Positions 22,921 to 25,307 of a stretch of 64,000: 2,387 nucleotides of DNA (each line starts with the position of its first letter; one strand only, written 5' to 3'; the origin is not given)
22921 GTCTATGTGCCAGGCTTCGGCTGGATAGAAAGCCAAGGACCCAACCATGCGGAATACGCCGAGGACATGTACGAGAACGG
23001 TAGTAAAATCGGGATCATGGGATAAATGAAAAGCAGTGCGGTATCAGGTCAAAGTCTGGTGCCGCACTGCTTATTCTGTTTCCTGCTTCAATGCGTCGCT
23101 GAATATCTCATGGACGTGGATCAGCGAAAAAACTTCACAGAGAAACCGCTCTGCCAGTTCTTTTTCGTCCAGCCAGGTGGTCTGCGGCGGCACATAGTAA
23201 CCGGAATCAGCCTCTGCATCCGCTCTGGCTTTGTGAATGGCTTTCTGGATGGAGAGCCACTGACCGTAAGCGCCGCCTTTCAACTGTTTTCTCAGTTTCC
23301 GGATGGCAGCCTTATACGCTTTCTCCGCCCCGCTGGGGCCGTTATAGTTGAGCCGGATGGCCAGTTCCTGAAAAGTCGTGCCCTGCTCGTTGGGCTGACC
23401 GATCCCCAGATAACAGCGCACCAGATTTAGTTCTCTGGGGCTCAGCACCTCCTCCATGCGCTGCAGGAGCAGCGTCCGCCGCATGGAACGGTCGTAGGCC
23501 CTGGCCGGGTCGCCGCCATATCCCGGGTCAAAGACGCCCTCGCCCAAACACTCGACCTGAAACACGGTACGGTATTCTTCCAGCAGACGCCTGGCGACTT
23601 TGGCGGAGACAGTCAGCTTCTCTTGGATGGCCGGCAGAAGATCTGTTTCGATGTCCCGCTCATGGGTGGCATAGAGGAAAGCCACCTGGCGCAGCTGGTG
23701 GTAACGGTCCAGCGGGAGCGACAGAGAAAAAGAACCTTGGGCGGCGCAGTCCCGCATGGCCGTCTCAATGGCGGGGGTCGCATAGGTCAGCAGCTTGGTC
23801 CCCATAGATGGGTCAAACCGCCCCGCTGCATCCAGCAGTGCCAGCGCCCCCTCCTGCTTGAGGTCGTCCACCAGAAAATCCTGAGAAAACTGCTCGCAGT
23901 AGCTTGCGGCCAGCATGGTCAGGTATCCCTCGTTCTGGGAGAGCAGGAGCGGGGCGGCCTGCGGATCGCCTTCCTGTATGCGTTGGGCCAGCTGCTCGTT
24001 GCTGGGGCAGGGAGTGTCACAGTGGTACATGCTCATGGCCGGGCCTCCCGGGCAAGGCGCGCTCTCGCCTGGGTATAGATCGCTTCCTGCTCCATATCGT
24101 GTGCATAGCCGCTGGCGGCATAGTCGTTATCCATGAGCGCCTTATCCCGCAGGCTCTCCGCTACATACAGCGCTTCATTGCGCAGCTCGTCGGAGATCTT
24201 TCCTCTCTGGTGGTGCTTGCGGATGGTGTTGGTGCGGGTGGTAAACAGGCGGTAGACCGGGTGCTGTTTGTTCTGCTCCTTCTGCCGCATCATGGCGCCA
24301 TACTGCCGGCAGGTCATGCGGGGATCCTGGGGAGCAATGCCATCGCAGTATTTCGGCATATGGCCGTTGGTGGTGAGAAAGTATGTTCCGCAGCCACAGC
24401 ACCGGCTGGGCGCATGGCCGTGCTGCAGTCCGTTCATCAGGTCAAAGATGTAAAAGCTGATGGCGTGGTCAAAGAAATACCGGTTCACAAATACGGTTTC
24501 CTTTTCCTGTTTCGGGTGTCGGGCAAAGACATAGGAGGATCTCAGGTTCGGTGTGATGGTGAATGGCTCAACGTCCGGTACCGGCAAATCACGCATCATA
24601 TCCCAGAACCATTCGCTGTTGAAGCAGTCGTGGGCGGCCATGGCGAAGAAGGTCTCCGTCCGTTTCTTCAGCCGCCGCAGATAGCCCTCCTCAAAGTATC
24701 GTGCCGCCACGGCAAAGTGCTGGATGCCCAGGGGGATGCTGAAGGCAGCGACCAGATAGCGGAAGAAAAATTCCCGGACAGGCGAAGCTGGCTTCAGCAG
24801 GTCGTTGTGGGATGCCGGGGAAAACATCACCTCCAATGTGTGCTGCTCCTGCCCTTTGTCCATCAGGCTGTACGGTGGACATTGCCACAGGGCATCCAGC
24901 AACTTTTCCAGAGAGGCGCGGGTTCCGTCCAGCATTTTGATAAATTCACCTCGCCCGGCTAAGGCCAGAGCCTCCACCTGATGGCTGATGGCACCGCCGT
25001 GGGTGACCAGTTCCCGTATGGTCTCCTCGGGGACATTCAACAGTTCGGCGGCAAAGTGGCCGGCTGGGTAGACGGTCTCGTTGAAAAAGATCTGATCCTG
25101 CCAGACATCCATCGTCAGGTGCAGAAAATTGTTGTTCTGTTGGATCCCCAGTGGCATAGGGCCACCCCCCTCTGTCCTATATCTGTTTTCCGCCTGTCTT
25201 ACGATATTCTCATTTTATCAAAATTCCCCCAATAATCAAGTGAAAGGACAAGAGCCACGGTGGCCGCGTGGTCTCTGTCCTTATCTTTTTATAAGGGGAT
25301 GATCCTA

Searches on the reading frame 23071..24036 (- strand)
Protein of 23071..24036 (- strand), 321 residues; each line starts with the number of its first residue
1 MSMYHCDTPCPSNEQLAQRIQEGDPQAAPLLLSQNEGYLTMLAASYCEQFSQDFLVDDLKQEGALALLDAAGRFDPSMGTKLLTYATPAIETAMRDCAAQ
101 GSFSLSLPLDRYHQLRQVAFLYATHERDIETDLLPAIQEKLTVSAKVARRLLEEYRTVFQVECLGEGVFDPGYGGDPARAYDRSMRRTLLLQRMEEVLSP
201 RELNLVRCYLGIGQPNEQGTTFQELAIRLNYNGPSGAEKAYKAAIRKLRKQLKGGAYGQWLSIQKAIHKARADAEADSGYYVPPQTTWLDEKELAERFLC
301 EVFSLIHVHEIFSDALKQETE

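Call 36: search_protein_families(library=pfam, proteins=[window:23071-24036:-], max_evalue=0.001)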
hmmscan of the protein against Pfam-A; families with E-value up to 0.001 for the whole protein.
window:23071-24036:- (321 aa): 1 family
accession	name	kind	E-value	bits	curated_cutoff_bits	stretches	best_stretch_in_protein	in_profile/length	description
PF04542.20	Sigma70_r2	-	7.5e-07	29.3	24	1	49-96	15-63/71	Sigma-70 region 2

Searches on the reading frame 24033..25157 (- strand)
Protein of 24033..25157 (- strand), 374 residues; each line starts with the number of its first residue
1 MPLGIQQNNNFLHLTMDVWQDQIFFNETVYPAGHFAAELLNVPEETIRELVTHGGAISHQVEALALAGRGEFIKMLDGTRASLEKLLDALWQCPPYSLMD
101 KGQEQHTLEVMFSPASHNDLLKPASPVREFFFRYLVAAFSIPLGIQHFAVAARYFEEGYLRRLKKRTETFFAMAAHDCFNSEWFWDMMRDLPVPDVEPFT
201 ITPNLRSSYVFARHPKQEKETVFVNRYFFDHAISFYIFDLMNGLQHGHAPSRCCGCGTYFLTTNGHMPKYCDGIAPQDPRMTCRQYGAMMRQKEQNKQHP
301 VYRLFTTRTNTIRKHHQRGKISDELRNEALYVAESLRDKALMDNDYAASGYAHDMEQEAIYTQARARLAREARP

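Call 36: search_protein_families(library=pfam, proteins=[window:24033-25157:-], max_evalue=0.001)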
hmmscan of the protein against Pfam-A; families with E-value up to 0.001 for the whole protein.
window:24033-25157:- (374 aa): 1 family
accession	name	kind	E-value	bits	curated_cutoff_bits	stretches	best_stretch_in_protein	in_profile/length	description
PF19553.4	DUF6076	-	1.8e-64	216.9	23.5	1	202-366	3-167/168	Family of unknown function (DUF6076)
